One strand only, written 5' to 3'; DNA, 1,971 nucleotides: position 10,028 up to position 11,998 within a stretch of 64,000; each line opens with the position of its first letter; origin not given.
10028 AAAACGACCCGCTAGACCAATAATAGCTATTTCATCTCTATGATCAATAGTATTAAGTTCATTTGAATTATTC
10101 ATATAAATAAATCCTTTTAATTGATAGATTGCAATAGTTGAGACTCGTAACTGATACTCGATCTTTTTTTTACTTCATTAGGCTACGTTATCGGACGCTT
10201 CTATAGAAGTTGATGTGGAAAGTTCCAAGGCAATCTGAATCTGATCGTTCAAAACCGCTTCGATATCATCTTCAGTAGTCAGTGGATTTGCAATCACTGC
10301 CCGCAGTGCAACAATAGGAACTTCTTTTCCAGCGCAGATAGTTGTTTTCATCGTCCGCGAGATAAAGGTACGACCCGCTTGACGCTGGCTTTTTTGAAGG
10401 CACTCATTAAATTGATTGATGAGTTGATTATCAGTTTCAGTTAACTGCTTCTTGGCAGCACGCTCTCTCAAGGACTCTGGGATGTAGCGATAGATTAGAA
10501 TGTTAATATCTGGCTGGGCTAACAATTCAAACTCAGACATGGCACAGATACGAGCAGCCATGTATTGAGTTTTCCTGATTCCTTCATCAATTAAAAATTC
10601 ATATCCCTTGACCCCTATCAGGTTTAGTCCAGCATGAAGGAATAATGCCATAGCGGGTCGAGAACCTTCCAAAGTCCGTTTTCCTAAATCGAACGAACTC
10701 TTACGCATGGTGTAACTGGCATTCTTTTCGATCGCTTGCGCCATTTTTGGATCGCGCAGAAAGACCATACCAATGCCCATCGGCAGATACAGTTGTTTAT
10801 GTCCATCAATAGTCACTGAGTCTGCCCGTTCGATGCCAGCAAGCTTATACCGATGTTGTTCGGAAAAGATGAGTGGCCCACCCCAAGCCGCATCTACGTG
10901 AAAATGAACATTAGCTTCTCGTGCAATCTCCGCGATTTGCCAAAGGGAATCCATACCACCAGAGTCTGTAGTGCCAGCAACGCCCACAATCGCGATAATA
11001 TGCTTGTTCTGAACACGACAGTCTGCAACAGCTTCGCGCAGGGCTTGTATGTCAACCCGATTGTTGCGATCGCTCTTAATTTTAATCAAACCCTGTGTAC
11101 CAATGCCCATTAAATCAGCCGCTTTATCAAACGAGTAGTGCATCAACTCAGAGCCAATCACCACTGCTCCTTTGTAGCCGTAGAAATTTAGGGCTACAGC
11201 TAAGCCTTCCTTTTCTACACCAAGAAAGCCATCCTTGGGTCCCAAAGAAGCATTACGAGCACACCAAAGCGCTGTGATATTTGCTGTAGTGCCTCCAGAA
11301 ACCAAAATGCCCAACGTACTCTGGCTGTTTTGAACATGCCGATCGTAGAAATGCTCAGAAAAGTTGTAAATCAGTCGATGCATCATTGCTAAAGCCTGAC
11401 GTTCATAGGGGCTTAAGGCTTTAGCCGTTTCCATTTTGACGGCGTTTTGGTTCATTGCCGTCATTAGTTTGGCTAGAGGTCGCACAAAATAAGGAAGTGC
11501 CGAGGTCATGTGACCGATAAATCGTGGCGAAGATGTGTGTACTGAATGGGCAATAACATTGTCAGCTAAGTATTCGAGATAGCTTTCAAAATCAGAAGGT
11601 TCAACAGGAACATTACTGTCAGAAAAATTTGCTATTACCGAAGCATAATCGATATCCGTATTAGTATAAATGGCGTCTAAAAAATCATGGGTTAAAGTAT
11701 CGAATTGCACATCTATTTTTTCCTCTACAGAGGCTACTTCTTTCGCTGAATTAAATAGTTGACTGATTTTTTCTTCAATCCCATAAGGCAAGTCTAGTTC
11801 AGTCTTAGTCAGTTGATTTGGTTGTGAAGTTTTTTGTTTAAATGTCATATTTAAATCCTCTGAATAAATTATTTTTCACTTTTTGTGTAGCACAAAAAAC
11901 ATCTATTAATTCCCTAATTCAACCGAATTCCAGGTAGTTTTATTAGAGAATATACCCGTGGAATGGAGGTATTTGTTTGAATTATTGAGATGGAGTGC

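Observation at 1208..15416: Two near-identical A domains with Asp shifted from position 235 to 236 (FVDSVWE) flank an in-operon PLP decarboxylase: possible beta-/omega-amino acid incorporation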

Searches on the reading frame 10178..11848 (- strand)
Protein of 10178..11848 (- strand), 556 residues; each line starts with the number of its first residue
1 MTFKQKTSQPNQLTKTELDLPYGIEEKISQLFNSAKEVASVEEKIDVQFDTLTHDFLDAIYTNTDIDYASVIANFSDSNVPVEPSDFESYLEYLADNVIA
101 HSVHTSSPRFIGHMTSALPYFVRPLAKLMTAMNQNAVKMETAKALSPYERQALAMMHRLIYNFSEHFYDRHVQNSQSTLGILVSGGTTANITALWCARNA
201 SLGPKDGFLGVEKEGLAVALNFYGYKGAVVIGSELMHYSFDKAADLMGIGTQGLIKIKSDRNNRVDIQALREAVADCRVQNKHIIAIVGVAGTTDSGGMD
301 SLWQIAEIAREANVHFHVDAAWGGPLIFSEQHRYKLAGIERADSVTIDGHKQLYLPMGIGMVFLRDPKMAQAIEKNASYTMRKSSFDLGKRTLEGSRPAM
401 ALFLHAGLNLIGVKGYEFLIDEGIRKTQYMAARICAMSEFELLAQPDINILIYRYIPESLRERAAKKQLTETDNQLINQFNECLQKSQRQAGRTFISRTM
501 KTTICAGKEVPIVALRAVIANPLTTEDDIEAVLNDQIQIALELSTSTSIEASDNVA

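Call 7: search_protein_families(library=pfam, proteins=[window:10178-11848:-])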
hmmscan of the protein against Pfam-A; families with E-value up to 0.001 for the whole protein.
window:10178-11848:- (556 aa): 3 families
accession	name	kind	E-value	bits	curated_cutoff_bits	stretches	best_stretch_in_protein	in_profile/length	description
PF00282.25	Pyridoxal_deC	-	1.7e-45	155.9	27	1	77-455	9-374/375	Pyridoxal-dependent decarboxylase conserved domain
PF01212.27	Beta_elim_lyase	-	2.4e-08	34.1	27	1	226-376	70-223/288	Beta-eliminating lyase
PF00266.25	Aminotran_5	-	4.4e-06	26.3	21.5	1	251-444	113-301/371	Aminotransferase class-V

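Call 11: search_protein_families(library=ncbifam, proteins=[window:10178-11848:-])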
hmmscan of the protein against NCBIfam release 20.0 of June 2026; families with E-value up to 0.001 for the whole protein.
window:10178-11848:- (556 aa): 11 families
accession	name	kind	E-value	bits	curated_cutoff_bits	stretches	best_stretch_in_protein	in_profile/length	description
TIGR03799.1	NOD_PanD_pyr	equivalog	1.1e-185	618.1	606.1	1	25-539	7-522/522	pyridoxal-dependent aspartate 1-decarboxylase PanP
NF052646.1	DABADecarRhbB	equivalog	3.4e-46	157.9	900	1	81-468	71-431/491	L-2,4-diaminobutyrate decarboxylase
TIGR03812.1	tyr_de_CO2_Arch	equivalog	7.9e-37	127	299.4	1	174-454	73-325/375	tyrosine decarboxylase MfnA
TIGR03811.1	tyr_de_CO2_Ent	equivalog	3.1e-25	88.7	905.3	2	235-324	230-324/608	tyrosine decarboxylase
NF002748.0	PRK02769.1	equivalog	2.6e-22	79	305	1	225-436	108-312/382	histidine decarboxylase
TIGR01788.1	Glu-decarb-GAD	equivalog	1.2e-09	37.4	380.4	1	236-456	147-365/431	glutamate decarboxylase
NF010611.0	PRK14012.1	equivalog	4.1e-07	29.3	548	1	219-366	88-222/406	IscS subfamily cysteine desulfurase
TIGR02006.1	IscS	equivalog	2.7e-06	26.7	643.2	1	219-366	84-218/402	IscS subfamily cysteine desulfurase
TIGR03402.1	FeS_nifS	equivalog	3e-06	26.3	530.75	1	228-367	87-213/379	cysteine desulfurase NifS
TIGR03235.1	DNA_S_dndA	equivalog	3.9e-05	23.1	480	1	257-368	118-216/353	cysteine desulfurase DndA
TIGR01977.1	am_tr_V_EF2568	hypoth_equivalog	0.0007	18.7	377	1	257-372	117-220/376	cysteine desulfurase family protein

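Call 12: list_cluster_members(proteins=[window:10178-11845:-, window:11982-15413:-, window:1208-5317:-, window:5432-10099:-, window:23438-24505:-, window:35621-37177:-])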
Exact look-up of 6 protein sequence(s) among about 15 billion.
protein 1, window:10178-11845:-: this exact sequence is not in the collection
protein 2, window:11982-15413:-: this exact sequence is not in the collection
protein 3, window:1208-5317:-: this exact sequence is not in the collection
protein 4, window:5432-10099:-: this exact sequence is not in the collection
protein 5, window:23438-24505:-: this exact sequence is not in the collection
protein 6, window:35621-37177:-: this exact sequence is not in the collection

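Call 13: find_homologous_proteins(query=window:10178-11845:-, max_evalue=1e-20)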
Query window:10178-11845:- (555 aa): 7388 proteins with E <= 1e-20 among 8000 candidates; the best 120 are listed.
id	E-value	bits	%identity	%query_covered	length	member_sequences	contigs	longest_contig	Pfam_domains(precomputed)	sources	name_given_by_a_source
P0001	0.0e+0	1238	100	100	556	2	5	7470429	PF00282.26,PF00266.26,PF01212.28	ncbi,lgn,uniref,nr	ncbi:pyridoxal-dependent aspartate 1-decarboxylase PanP [Allocoleopsis franciscana]|uniref:Putative 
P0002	1.7e-294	995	81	98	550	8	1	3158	PF00282.26,PF00266.26,PF01212.28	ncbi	-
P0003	1.5e-291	986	80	99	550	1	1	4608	PF00282.26,PF01212.28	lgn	-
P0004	4.1e-285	964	79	100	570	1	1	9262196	PF00282.26,PF01212.28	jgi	jgi:putative pyridoxal-dependent aspartate 1-decarboxylase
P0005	1.8e-282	956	78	97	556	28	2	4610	PF00282.26,PF00266.26,PF01212.28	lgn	-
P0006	3.2e-278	942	78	100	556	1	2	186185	PF00282.26,PF01212.28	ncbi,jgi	jgi:glutamate decarboxylase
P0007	8.8e-277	937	75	100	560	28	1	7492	PF00282.26,PF00266.26,PF01212.28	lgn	-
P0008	2.6e-275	932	76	98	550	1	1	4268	PF00282.26,PF00266.26,PF01212.28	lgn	-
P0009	5.2e-271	918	74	99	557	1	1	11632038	PF00282.26,PF01212.28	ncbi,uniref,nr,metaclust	ncbi:glutamate decarboxylase [Scytonema hofmannii PCC 7110]|uniref:Glutamate decarboxylase n=1 Tax=S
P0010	1.4e-270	916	77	95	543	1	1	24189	PF00282.26,PF00266.26,PF01212.28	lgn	-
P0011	1.9e-270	916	74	100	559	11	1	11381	PF00282.26,PF00266.26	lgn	-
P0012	6.2e-270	914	77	97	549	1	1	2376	PF00282.26,PF01212.28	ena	-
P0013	1.3e-268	910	76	99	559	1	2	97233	PF00282.26,PF00266.26,PF01212.28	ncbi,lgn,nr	ncbi:MAG: putative pyridoxal-dependent aspartate 1-decarboxylase [Scytonema sp. PMC 1069.18]|nr:puta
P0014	1.5e-268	910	75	97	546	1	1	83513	PF00282.26,PF01212.28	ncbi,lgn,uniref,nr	ncbi:MAG: putative pyridoxal-dependent aspartate 1-decarboxylase [Nostoc sp. NOS(2021)]|uniref:pyrid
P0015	3.8e-268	908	73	100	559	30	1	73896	PF00282.26,PF01212.28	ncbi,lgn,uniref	ncbi:MAG: pyridoxal-dependent aspartate 1-decarboxylase PanP [Nostoc sp. ChiQUE02]|uniref:pyridoxal-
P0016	6.3e-268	908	75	97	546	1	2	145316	PF00282.26,PF01212.28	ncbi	ncbi:pyridoxal-dependent decarboxylase [Nostoc sp.]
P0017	1.0e-267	907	75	98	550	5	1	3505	PF00282.26,PF00266.26,PF01212.28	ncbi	-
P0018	1.4e-267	907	75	98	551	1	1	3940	PF00282.26,PF01212.28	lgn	-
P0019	2.3e-267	906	75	97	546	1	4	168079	PF00282.26,PF01212.28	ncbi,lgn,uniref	ncbi:MAG: pyridoxal-dependent decarboxylase [Nostoc sp.]|uniref:pyridoxal-dependent decarboxylase n=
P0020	2.9e-267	906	74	99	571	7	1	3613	PF00282.26,PF00266.26,PF01212.28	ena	-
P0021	8.1e-267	904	74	98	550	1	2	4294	PF00282.26,PF00266.26,PF01212.28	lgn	-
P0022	1.5e-266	903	74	97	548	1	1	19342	PF00282.26,PF00266.26,PF01212.28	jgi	jgi:putative pyridoxal-dependent aspartate 1-decarboxylase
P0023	6.3e-266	901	72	100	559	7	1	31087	PF00282.26,PF00266.26,PF01212.28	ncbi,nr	ncbi:MAG: putative pyridoxal-dependent aspartate 1-decarboxylase [Hapalosiphonaceae cyanobacterium J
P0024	1.2e-265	900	75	98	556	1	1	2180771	PF00282.26,PF00266.26,PF01212.28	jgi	jgi:putative pyridoxal-dependent aspartate 1-decarboxylase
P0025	1.9e-265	900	73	100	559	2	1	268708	PF00282.26,PF01212.28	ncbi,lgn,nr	ncbi:MAG: putative pyridoxal-dependent aspartate 1-decarboxylase [Scytonematopsis contorta HA4267-MV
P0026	4.0e-265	898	73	99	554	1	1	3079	PF00282.26,PF00266.26,PF01212.28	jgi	jgi:glutamate decarboxylase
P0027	5.9e-265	898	74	98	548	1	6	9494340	PF00282.26,PF00266.26,PF01212.28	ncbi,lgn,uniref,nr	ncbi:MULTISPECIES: pyridoxal-dependent aspartate 1-decarboxylase PanP [Nostocales]|uniref:Glutamate 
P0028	7.2e-265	898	74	97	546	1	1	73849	PF00282.26,PF01212.28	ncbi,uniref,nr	ncbi:glutamate decarboxylase [Nostoc sp. 'Peltigera membranacea cyanobiont' 213]|uniref:pyridoxal-de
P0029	8.2e-265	897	74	98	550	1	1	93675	PF00282.26,PF00266.26,PF01212.28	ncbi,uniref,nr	ncbi:pyridoxal-dependent aspartate 1-decarboxylase PanP [Iningainema tapete]|uniref:Putative pyridox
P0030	1.0e-264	897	74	98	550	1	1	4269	PF00282.26,PF00266.26,PF01212.28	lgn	-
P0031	1.2e-264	897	74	97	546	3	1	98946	PF00282.26,PF01212.28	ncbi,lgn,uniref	ncbi:MAG: putative pyridoxal-dependent aspartate 1-decarboxylase [Nostoc sp.]|uniref:pyridoxal-depen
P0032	1.3e-264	897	74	98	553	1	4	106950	PF00282.26,PF00266.26,PF01212.28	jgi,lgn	jgi:glutamate decarboxylase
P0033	1.3e-264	897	73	100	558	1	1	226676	PF00282.26,PF00266.26,PF01212.28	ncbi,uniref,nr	ncbi:pyridoxal-dependent aspartate 1-decarboxylase PanP [Nostoc sp. MG11]|uniref:pyridoxal-dependent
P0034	1.4e-264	897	74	98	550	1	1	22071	PF00282.26,PF00266.26,PF01212.28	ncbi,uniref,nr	ncbi:pyridoxal-dependent aspartate 1-decarboxylase PanP [Brasilonema bromeliae]|uniref:Pyridoxal-dep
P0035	1.4e-264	897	74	97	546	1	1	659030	PF00282.26,PF00266.26,PF01212.28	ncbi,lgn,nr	ncbi:putative pyridoxal-dependent aspartate 1-decarboxylase [Scytonema tolypothrichoides VB-61278]|n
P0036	1.6e-264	896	75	94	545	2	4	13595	PF00282.26,PF00266.26,PF01212.28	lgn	-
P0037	3.5e-264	895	73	99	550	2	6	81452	PF00282.26,PF01212.28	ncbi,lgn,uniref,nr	ncbi:pyridoxal-dependent aspartate 1-decarboxylase PanP [Oscillatoria salina]|uniref:pyridoxal-depen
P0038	3.7e-264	895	74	99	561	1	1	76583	PF00282.26,PF01212.28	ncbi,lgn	-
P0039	1.5e-263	893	74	98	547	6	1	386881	PF00282.26,PF00266.26,PF01212.28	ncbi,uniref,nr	ncbi:MAG: pyridoxal-dependent aspartate 1-decarboxylase PanP [Nostoc sp. CmiVER01]|uniref:pyridoxal-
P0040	1.6e-263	893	72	99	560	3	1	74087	PF00282.26,PF00266.26,PF01212.28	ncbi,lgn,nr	ncbi:putative pyridoxal-dependent aspartate 1-decarboxylase [Brasilonema sp. UFV-L1]|nr:putative pyr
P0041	5.2e-263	891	74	97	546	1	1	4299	PF00282.26,PF01212.28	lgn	-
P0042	5.3e-263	891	75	97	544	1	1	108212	PF00282.26,PF01212.28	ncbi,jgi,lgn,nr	ncbi:MAG: putative pyridoxal-dependent aspartate 1-decarboxylase [Spirirestis rafaelensis WJT71-NPBG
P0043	5.4e-263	891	75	97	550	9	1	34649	PF00282.26,PF00266.26,PF01212.28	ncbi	-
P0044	8.0e-263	891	72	100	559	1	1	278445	PF00282.26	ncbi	ncbi:MAG: pyridoxal-dependent aspartate 1-decarboxylase PanP [Nostochopsis sp.]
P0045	8.2e-263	891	72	100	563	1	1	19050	PF00282.26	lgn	-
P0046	1.2e-262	890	74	98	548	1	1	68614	PF00282.26,PF00266.26,PF01212.28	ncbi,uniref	ncbi:pyridoxal-dependent aspartate 1-decarboxylase PanP [uncultured Nostoc sp.]|uniref:pyridoxal-dep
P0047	1.6e-262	890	74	99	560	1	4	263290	PF00282.26,PF00266.26,PF01212.28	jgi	jgi:putative pyridoxal-dependent aspartate 1-decarboxylase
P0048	1.7e-262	890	73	98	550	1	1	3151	PF00282.26,PF00266.26,PF01212.28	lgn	-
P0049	2.2e-262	889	73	97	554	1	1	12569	PF00282.26,PF01212.28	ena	-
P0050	3.2e-262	889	74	98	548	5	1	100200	PF00282.26,PF00266.26,PF01212.28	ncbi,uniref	ncbi:MAG: putative pyridoxal-dependent aspartate 1-decarboxylase [Nostoc sp.]|uniref:pyridoxal-depen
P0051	4.0e-262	889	72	99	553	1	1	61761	PF00282.26,PF00266.26,PF01212.28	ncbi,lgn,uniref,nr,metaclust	ncbi:glutamate decarboxylase [Nostoc sp. KVJ20]|uniref:pyridoxal-dependent aspartate 1-decarboxylase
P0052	5.0e-262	888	72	100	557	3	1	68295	PF00282.26,PF01212.28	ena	-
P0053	5.2e-262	888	73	97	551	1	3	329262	PF00282.26,PF00266.26,PF01212.28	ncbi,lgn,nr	ncbi:MAG: aminotransferase class V-fold PLP-dependent enzyme [Nostoc sp. ChiSLP02]|nr:aminotransfera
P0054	5.3e-262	888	73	97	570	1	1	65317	PF00282.26,PF00266.26,PF01212.28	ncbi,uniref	ncbi:pyridoxal-dependent aspartate 1-decarboxylase PanP [Nostoc sp. CALU 546]|uniref:pyridoxal-depen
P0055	6.3e-262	888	75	96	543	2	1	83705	PF00282.26,PF01212.28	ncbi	ncbi:MAG: putative pyridoxal-dependent aspartate 1-decarboxylase [Nostoc sp.]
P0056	1.4e-261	887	73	98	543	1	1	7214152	PF00282.26,PF00266.26,PF01212.28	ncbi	ncbi:pyridoxal-dependent aspartate 1-decarboxylase PanP [Nostoc sp. UIC 10890]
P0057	1.5e-261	887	74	98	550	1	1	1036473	PF00282.26,PF00266.26,PF01212.28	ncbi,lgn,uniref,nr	ncbi:aminotransferase class V-fold PLP-dependent enzyme (plasmid) [Nostoc sp. UHCC 0926]|uniref:amin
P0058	1.6e-261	887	74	98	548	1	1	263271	PF00282.26,PF00266.26,PF01212.28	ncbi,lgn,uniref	ncbi:pyridoxal-dependent aspartate 1-decarboxylase PanP [Nostoc sp.]|uniref:pyridoxal-dependent aspa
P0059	1.6e-261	887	73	98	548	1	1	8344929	PF00282.26,PF00266.26,PF01212.28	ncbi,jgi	ncbi:pyridoxal-dependent aspartate 1-decarboxylase PanP [Nostoc sp. DSM 114159]|jgi:putative pyridox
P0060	1.7e-261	886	74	97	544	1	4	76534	PF00282.26,PF00266.26,PF01212.28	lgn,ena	-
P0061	2.3e-261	886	73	98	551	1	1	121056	PF00282.26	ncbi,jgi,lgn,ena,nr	ncbi:MAG: putative pyridoxal-dependent aspartate 1-decarboxylase [Desmonostoc geniculatum HA4340-LM1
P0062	4.7e-261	885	72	99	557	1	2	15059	PF00282.26,PF00266.26,PF01212.28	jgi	jgi:putative pyridoxal-dependent aspartate 1-decarboxylase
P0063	5.4e-261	885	74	97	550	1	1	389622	PF00282.26,PF00266.26,PF01212.28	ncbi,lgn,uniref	ncbi:MAG: putative pyridoxal-dependent aspartate 1-decarboxylase [Nostoc sp.]|uniref:pyridoxal-depen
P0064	6.1e-261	885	73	97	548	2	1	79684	PF00282.26,PF00266.26,PF01212.28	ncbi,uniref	ncbi:aminotransferase class V-fold PLP-dependent enzyme [Nostoc sp.]|uniref:aminotransferase class V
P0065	1.0e-260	884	73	98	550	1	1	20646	PF00282.26,PF00266.26,PF01212.28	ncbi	-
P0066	1.0e-260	884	73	98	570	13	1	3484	PF00282.26,PF00266.26,PF01212.28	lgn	-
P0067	1.1e-260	884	73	98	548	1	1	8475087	PF00282.26,PF00266.26,PF01212.28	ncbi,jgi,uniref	ncbi:pyridoxal-dependent aspartate 1-decarboxylase PanP [Nostoc sp. DSM 114167]|jgi:putative pyridox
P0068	1.3e-260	884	74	97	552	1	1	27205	PF00282.26,PF00266.26,PF01212.28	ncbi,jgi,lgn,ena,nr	ncbi:MAG: putative pyridoxal-dependent aspartate 1-decarboxylase [Goleter apudmare HA4340-LM2]|jgi:g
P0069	1.4e-260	883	73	97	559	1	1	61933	PF00282.26,PF00266.26,PF01212.28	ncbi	ncbi:putative pyridoxal-dependent aspartate 1-decarboxylase [Scytonema sp. NUACC21]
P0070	1.5e-260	883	73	98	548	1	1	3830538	PF00282.26,PF00266.26,PF01212.28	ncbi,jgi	ncbi:pyridoxal-dependent aspartate 1-decarboxylase PanP [Nostoc sp. DSM 114160]|jgi:putative pyridox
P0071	2.7e-260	883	73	98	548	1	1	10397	PF00282.26,PF00266.26,PF01212.28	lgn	-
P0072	2.8e-260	883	72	97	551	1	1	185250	PF00282.26,PF01212.28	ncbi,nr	ncbi:MAG: putative pyridoxal-dependent aspartate 1-decarboxylase [Fischerella sp. CENA71]|nr:putativ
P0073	3.9e-260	882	73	98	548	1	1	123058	PF00282.26,PF00266.26,PF01212.28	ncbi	ncbi:MAG: pyridoxal-dependent aspartate 1-decarboxylase PanP [Nostoc sp.]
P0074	4.6e-260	882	73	97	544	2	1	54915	PF00282.26,PF00266.26,PF01212.28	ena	-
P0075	5.6e-260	881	73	98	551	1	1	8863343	PF00282.26,PF01212.28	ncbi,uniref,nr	ncbi:putative pyridoxal-dependent aspartate 1-decarboxylase [Desmonostoc muscorum LEGE 12446]|uniref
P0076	7.1e-260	881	73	98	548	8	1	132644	PF00282.26,PF00266.26,PF01212.28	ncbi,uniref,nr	ncbi:MAG: putative pyridoxal-dependent aspartate 1-decarboxylase [Nostoc sp. JL31]|uniref:pyridoxal-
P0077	1.0e-259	881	74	97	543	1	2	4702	PF00282.26,PF01212.28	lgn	-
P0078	1.5e-259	880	74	97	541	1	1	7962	PF00282.26,PF00266.26,PF01212.28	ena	-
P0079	1.8e-259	880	72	99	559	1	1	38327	PF00282.26,PF00266.26,PF01212.28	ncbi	-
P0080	2.1e-259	880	73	97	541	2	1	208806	PF00282.26,PF00266.26,PF01212.28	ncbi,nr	ncbi:MAG: putative pyridoxal-dependent aspartate 1-decarboxylase [Nostoc sp. DedQUE04]|nr:putative p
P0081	3.3e-259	879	73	97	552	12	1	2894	PF00282.26,PF00266.26,PF01212.28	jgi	-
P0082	3.5e-259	879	73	97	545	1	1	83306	PF00282.26,PF00266.26,PF01212.28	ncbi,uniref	ncbi:MAG: putative pyridoxal-dependent aspartate 1-decarboxylase [Nostoc sp.]|uniref:pyridoxal-depen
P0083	5.4e-259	878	73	96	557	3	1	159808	PF00282.26,PF00266.26,PF01212.28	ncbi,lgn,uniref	ncbi:pyridoxal-dependent aspartate 1-decarboxylase PanP [Nostoc sp.]|uniref:pyridoxal-dependent aspa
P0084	9.6e-259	877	72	98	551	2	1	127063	PF00282.26,PF01212.28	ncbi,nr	ncbi:putative pyridoxal-dependent aspartate 1-decarboxylase [Nostoc sp. FACHB-973]|nr:putative pyrid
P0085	1.0e-258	877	73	97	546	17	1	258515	PF00282.26,PF00266.26,PF01212.28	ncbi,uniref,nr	ncbi:aminotransferase class V-fold PLP-dependent enzyme [Nostoc sp. PA-18-2419]|uniref:aminotransfer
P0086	1.3e-258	877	72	97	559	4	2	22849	PF00282.26,PF00266.26,PF01212.28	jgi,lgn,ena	jgi:glutamate decarboxylase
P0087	2.9e-258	876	72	97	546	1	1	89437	PF00282.26,PF00266.26,PF01212.28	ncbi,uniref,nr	ncbi:pyridoxal-dependent aspartate 1-decarboxylase PanP [Nostoc sp. UHCC 0252]|uniref:pyridoxal-depe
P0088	3.9e-258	875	73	97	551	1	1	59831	PF00282.26,PF01212.28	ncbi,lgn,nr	ncbi:MAG: pyridoxal-dependent aspartate 1-decarboxylase PanP [Nostoc sp. CreGUA01]|nr:putative pyrid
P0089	4.3e-258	875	72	98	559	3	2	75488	PF00282.26,PF00266.26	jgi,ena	jgi:glutamate decarboxylase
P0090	4.4e-258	875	75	94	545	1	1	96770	PF00282.26,PF00266.26,PF01212.28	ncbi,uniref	ncbi:MAG: putative pyridoxal-dependent aspartate 1-decarboxylase [Nostoc sp.]|uniref:pyridoxal-depen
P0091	4.7e-258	875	73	96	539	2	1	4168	PF00282.26,PF01212.28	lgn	-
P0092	7.5e-258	874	72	97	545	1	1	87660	PF00282.26,PF00266.26,PF01212.28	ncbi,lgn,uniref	ncbi:pyridoxal-dependent aspartate 1-decarboxylase PanP [Nostoc sp.]|uniref:pyridoxal-dependent aspa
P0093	8.7e-258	874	72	97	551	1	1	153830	PF00282.26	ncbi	-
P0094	9.3e-258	874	71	99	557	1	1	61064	PF00282.26,PF00266.26,PF01212.28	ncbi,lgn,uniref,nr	ncbi:MAG: putative pyridoxal-dependent aspartate 1-decarboxylase [Nostoc sp. DedSLP03]|uniref:pyrido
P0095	1.0e-257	874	73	97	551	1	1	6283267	PF00282.26,PF00266.26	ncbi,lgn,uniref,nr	ncbi:pyridoxal-dependent aspartate 1-decarboxylase PanP [Calothrix sp. 336/3]|uniref:pyridoxal-depen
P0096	1.8e-257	873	72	98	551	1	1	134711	PF00282.26,PF00266.26,PF01212.28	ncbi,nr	ncbi:MAG: putative pyridoxal-dependent aspartate 1-decarboxylase [Nostoc sp. DedQUE12a]|nr:putative 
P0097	1.9e-257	873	72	98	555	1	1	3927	PF00282.26,PF00266.26,PF01212.28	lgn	-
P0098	4.4e-257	872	72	97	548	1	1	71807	PF00282.26,PF00266.26,PF01212.28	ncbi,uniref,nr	ncbi:pyridoxal-dependent aspartate 1-decarboxylase PanP [Nostoc sp. 2RC]|uniref:pyridoxal-dependent 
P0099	9.5e-257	871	72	98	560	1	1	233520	PF00282.26,PF00266.26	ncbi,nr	ncbi:aminotransferase class V-fold PLP-dependent enzyme [Nostoc sp. CHAB 5844]|nr:aminotransferase c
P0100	1.8e-256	870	72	97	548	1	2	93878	PF00282.26,PF00266.26,PF01212.28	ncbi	-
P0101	1.9e-256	870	72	97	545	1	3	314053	PF00282.26,PF00266.26,PF01212.28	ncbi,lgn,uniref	ncbi:MAG: putative pyridoxal-dependent aspartate 1-decarboxylase [Nostoc sp.]|uniref:pyridoxal-depen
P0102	3.3e-256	869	72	97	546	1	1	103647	PF00282.26,PF00266.26,PF01212.28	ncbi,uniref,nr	ncbi:putative pyridoxal-dependent aspartate 1-decarboxylase [Nostocaceae cyanobacterium CENA369]|uni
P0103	3.4e-256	869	72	100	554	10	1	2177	PF00282.26,PF00266.26,PF01212.28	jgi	jgi:glutamate decarboxylase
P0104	9.0e-256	868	72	97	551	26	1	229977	PF00282.26,PF00266.26,PF01212.28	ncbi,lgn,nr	ncbi:MAG: pyridoxal-dependent aspartate 1-decarboxylase PanP [Nostoc sp. EkiNYC01]|nr:putative pyrid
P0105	1.4e-255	867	71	97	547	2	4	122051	PF00282.26,PF00266.26,PF01212.28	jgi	jgi:putative pyridoxal-dependent aspartate 1-decarboxylase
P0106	2.1e-255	866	71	98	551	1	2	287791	PF00282.26,PF00266.26,PF01212.28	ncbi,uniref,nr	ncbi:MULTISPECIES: pyridoxal-dependent aspartate 1-decarboxylase PanP [Nostoc]|uniref:Pyridoxal-depe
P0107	3.7e-255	866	71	100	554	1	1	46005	PF00282.26,PF00266.26,PF01212.28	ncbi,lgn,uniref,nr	ncbi:putative pyridoxal-dependent aspartate 1-decarboxylase [Chroococcidiopsis sp. FACHB-1243]|unire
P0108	4.0e-255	865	73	97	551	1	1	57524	PF00282.26,PF00266.26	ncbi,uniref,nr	ncbi:aminotransferase class V-fold PLP-dependent enzyme [Nostoc sp. LEGE 12450]|uniref:aminotransfer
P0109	6.3e-255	865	72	98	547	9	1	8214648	PF00282.26,PF00266.26,PF01212.28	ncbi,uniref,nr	ncbi:pyridoxal-dependent aspartate 1-decarboxylase PanP [Nostoc sp. 'Peltigera membranacea cyanobion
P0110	5.4e-254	862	71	97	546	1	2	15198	PF00282.26,PF01212.28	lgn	-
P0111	5.6e-254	862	72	98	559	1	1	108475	PF00282.26,PF00266.26,PF01212.28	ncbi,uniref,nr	ncbi:pyridoxal-dependent aspartate 1-decarboxylase PanP [Anabaena subtropica]|uniref:Pyridoxal-depen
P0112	7.9e-254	861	71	99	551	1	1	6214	PF00282.26,PF00266.26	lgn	-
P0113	2.0e-253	860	71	98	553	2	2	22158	PF00282.26,PF00266.26,PF01212.28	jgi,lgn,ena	-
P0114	4.8e-253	859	73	95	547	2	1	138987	PF00282.26,PF00266.26,PF01212.28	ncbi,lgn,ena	-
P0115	5.9e-253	858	73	94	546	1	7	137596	PF00282.26,PF00266.26,PF01212.28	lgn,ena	-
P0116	7.9e-253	858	72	98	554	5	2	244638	PF00282.26,PF00266.26,PF01212.28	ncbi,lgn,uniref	ncbi:pyridoxal-dependent aspartate 1-decarboxylase PanP [Nostoc sp.]|uniref:pyridoxal-dependent aspa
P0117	7.9e-253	858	72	96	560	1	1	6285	PF00282.26,PF00266.26,PF01212.28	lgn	-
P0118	8.5e-253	858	73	96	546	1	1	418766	PF00282.26,PF00266.26,PF01212.28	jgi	jgi:putative pyridoxal-dependent aspartate 1-decarboxylase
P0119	1.1e-252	857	71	98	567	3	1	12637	PF00282.26,PF00266.26,PF01212.28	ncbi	ncbi:pyridoxal-dependent aspartate 1-decarboxylase PanP [Nostoc sp.]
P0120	1.2e-252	857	71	97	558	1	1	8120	PF00282.26,PF00266.26,PF01212.28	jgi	jgi:putative pyridoxal-dependent aspartate 1-decarboxylase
